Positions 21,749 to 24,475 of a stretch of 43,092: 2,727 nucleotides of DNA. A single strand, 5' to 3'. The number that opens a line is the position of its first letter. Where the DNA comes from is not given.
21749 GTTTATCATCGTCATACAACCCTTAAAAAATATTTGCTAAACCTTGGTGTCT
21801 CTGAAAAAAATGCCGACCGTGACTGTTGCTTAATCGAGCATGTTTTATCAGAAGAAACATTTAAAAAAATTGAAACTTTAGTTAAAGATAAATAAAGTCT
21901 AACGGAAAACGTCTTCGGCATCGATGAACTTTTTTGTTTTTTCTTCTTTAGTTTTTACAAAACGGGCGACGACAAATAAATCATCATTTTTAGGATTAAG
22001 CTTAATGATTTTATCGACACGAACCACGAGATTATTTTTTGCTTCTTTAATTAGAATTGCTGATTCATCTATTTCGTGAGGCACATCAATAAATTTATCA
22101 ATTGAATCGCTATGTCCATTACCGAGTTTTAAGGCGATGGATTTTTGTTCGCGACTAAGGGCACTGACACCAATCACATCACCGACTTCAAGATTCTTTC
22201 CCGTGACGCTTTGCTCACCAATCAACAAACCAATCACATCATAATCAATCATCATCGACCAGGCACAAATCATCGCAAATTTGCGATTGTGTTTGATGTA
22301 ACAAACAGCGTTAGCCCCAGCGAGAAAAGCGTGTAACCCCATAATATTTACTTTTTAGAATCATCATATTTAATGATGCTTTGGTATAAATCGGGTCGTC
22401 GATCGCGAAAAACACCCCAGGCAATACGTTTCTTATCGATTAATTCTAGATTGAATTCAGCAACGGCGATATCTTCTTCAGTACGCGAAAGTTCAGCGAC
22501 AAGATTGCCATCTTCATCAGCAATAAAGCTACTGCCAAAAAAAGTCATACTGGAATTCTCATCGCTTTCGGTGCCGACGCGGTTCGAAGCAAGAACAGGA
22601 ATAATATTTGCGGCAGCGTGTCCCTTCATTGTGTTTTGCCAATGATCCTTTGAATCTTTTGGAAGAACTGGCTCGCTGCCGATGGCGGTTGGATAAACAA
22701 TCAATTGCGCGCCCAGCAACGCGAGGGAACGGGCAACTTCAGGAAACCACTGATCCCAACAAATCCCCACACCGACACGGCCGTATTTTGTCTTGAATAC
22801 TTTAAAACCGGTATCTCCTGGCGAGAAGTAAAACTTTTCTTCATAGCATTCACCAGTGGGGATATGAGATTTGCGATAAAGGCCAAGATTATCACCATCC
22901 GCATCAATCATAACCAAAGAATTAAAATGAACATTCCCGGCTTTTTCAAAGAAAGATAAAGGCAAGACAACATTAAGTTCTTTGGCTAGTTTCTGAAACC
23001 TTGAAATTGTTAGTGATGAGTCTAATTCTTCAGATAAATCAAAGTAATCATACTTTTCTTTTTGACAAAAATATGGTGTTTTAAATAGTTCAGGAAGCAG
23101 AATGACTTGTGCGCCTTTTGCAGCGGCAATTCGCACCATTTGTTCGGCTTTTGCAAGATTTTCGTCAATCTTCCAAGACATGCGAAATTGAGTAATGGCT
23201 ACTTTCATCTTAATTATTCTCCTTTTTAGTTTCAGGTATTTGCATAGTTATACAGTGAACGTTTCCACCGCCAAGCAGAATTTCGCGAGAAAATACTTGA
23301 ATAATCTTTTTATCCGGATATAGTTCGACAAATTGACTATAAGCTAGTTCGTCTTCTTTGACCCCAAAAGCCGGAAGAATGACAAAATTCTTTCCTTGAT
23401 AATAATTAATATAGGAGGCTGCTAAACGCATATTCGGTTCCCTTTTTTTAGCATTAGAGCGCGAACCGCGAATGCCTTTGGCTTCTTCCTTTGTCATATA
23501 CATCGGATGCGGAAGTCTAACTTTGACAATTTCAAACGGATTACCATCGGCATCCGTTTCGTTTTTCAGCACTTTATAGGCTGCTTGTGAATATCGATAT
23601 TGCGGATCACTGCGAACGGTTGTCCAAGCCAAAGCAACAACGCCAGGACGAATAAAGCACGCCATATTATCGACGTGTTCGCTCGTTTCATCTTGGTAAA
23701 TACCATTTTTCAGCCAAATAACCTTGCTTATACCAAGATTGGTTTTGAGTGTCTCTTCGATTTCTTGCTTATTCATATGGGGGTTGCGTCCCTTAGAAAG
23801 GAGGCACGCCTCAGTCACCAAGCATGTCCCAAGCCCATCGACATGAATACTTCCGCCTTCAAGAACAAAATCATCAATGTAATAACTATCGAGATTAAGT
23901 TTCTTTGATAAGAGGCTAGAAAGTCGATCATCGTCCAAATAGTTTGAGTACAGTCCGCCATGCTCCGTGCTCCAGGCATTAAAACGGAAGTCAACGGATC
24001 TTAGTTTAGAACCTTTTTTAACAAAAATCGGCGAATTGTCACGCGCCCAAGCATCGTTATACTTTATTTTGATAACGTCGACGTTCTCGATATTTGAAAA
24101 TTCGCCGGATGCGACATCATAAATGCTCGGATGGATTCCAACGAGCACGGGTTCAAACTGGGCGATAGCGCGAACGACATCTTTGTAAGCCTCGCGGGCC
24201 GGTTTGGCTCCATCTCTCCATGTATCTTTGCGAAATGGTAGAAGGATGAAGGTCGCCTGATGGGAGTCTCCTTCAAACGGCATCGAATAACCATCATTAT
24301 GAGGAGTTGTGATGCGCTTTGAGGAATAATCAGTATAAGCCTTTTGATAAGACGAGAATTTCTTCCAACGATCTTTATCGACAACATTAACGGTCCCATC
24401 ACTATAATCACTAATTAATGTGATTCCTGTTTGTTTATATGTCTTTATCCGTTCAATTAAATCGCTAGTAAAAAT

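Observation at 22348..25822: Arginine decarboxylase and agmatine deiminase fused into one 870-aa polypeptide, followed by N-carbamoylputrescine amidase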

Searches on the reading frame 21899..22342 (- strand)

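Call 3: search_protein_families(library=pfam, proteins=[window:21899-22342:-], max_evalue=0.01)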
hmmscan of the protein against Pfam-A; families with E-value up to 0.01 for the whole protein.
window:21899-22342:- (147 aa): 1 family
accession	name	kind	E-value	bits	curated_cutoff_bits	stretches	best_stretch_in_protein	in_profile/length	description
PF01613.24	Flavin_Reduct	-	0.0017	18.9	27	1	22-131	20-131/153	Flavin reductase like domain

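Call 4: search_protein_families(library=ncbifam, proteins=[window:21899-22342:-], max_evalue=0.01)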
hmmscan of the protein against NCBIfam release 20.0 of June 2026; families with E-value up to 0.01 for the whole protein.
window:21899-22342:- (147 aa): 0 families

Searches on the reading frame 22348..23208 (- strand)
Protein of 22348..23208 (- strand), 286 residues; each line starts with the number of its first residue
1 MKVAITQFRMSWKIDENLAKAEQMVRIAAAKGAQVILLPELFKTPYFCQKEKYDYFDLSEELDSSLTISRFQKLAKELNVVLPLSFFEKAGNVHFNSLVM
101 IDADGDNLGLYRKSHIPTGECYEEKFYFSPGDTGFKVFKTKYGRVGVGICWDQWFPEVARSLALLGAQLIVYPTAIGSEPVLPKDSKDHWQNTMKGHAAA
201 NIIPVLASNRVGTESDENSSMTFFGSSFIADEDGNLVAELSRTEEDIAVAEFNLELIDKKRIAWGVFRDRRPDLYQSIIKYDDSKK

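Call 3: search_protein_families(library=pfam, proteins=[window:22348-23208:-], max_evalue=0.01)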
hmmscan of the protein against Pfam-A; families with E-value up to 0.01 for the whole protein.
window:22348-23208:- (286 aa): 1 family
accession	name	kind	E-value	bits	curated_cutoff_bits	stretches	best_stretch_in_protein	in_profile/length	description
PF00795.27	CN_hydrolase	-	7.2e-61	206.2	23.2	1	2-259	1-253/256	Carbon-nitrogen hydrolase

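Call 4: search_protein_families(library=ncbifam, proteins=[window:22348-23208:-], max_evalue=0.01)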
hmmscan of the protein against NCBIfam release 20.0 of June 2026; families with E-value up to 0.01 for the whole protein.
window:22348-23208:- (286 aa): 11 families
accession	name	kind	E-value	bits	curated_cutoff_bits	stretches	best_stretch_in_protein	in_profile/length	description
TIGR03381.1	agmatine_aguB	equivalog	1.7e-133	444.2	410.25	1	2-278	2-279/279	N-carbamoylputrescine amidase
NF040852.1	nitrile_Arch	equivalog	1.6e-43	148.7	500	1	1-276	1-261/262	nitrilase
NF010588.0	PRK13981.1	equivalog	6e-26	90.9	479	1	1-255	5-247/546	NAD+ synthase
NF009803.0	PRK13287.1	equivalog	3.8e-20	71.9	406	1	20-266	38-271/333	formamidase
NF033621.1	de_GSH_amidase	exception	3.9e-19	69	355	1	2-271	1-254/260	deaminated glutathione amidase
TIGR04048.1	nitrile_sll0784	equivalog_domain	8.7e-14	51.2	502.6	1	13-279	16-295/301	Nit6803 family nitrilase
NF002730.0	PRK02628.1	equivalog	1e-11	43.7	473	1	13-271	26-295/677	NAD(+) synthase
NF043013.1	DeGluthAmidYersProt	equivalog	1.2e-11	44.3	500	1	2-240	5-239/278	deaminated glutathione amidase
NF007757.0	PRK10438.1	equivalog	1.4e-11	44.1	249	1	2-269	5-249/256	amidohydrolase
TIGR00546.1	lnt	equivalog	5.1e-11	42.4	132.9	1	14-174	180-348/395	apolipoprotein N-acyltransferase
NF009802.0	PRK13286.1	equivalog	1.2e-09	37.7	427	1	90-261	111-267/345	aliphatic amidase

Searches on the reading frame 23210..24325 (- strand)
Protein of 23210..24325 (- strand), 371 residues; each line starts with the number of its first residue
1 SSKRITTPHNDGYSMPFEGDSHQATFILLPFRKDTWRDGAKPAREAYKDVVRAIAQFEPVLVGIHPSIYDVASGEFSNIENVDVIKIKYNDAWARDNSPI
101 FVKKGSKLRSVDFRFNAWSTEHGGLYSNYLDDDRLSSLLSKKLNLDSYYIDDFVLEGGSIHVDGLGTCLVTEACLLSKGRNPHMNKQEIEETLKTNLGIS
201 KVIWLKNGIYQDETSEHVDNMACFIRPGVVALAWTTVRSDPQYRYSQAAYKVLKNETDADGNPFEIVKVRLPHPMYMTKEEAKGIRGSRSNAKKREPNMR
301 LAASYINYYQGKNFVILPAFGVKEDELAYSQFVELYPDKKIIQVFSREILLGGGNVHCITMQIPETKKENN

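Call 30: search_solved_structures(query=window:23210-24325:-, max_evalue=1e-60, show_alignments=3)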
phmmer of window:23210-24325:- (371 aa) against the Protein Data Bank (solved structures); distinct sequences matched with E-value up to 1e-60: 5.
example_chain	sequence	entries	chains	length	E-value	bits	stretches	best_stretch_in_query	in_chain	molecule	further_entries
3h7c_X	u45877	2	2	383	3.5e-91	309.3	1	6-365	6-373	Agmatine deiminase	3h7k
1vkp_A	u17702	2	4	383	4e-91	309.2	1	7-365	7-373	AGMATINE IMINOHYDROLASE | Agmatine deiminase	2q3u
2ewo_A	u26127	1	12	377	1.2e-90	307.6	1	5-368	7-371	Putative agmatine deiminase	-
6nib_A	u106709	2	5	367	1.1e-88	301.2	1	11-364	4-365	Porphyromonas-type peptidyl-arginine deiminase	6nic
2jer_A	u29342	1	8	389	2.7e-82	280.1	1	6-365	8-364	AGMATINE DEIMINASE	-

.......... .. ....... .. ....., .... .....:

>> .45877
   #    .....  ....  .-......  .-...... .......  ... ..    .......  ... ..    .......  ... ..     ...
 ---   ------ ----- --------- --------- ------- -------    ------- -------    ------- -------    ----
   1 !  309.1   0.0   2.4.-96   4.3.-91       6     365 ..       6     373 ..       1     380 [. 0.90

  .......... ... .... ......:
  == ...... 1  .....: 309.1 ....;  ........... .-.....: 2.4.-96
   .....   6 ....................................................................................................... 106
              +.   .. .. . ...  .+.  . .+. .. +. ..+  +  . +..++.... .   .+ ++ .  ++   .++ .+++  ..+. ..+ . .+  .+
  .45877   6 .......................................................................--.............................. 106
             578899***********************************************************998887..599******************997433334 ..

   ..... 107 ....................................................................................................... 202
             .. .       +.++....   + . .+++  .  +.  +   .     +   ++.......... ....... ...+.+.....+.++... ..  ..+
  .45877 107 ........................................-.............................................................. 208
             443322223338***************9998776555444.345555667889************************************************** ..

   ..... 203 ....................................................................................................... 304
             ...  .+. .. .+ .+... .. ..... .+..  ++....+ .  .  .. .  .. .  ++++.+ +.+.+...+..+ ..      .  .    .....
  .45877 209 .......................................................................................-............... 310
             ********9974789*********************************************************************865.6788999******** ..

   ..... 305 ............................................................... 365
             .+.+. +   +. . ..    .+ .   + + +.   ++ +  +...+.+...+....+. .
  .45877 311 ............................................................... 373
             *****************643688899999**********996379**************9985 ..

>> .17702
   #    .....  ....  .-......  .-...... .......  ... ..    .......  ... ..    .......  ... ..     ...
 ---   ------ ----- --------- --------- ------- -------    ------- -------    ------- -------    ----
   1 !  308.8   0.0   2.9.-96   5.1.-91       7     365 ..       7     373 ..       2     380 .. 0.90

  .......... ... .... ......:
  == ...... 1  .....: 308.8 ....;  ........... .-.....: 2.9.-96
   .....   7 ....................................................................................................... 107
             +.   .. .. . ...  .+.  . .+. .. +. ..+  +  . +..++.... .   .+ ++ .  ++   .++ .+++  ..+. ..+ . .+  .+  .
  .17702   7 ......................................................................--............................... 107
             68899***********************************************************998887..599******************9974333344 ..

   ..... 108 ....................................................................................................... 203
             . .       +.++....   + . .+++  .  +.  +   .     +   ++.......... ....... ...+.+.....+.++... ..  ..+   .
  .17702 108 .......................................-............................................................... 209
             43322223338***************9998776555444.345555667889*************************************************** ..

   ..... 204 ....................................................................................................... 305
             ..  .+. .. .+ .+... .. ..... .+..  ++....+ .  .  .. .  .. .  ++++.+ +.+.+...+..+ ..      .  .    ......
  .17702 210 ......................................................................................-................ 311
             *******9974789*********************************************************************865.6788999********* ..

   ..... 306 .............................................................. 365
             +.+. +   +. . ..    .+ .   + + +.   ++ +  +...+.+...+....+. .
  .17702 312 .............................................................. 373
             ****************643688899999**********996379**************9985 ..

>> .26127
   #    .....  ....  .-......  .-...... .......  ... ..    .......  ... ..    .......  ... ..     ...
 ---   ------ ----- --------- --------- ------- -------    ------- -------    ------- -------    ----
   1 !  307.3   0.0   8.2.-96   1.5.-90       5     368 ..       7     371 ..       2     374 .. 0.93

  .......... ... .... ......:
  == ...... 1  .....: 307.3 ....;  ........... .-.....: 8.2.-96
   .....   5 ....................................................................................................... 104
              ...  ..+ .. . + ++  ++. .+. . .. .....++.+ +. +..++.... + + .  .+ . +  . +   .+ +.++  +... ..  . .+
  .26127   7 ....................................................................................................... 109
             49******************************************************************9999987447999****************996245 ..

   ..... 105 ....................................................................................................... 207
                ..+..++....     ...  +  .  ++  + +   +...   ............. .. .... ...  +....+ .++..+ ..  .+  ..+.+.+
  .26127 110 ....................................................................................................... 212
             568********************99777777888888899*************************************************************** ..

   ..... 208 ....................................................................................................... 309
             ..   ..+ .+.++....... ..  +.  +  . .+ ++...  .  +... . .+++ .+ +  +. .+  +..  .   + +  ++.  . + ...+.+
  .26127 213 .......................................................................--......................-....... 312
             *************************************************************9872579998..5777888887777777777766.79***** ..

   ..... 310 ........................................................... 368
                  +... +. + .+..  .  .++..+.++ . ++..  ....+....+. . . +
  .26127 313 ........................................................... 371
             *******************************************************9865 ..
